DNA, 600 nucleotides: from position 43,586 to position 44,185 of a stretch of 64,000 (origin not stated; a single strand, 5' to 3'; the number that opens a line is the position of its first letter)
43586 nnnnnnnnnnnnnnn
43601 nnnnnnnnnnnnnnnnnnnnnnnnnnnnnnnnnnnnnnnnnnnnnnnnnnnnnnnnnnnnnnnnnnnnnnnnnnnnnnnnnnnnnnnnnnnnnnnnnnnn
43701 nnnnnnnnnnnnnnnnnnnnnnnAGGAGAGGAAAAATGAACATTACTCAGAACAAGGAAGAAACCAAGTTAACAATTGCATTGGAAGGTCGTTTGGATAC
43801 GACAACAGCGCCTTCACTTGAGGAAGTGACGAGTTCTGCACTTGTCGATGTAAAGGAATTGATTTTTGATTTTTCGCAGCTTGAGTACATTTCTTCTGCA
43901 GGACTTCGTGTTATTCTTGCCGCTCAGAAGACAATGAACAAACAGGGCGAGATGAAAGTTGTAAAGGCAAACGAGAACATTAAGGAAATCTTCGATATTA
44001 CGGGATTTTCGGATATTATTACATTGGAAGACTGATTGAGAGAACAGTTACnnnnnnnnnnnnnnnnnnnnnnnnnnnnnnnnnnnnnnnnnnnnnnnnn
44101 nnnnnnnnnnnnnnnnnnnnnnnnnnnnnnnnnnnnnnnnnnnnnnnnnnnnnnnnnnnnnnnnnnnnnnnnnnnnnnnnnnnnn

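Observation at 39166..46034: c-di-GMP cluster with an embedded partner-switching pair but no sigma factor or PP2C phosphatase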

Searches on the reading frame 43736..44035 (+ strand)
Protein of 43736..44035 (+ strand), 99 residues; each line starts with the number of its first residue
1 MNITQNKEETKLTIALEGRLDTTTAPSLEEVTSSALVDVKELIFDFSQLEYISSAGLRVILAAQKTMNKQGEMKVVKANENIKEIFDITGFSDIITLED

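Call 3: search_protein_families(library=pfam, proteins=[window:43736-44035:+])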
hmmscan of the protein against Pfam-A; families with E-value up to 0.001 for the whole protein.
window:43736-44035:+ (99 aa): 2 families
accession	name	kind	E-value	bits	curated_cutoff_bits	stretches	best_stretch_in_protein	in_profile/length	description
PF01740.26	STAS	-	2.6e-16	59.7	22.6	1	10-98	10-100/106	STAS domain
PF13466.11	STAS_2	-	1.1e-10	41.9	29.2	1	14-91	1-79/80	STAS domain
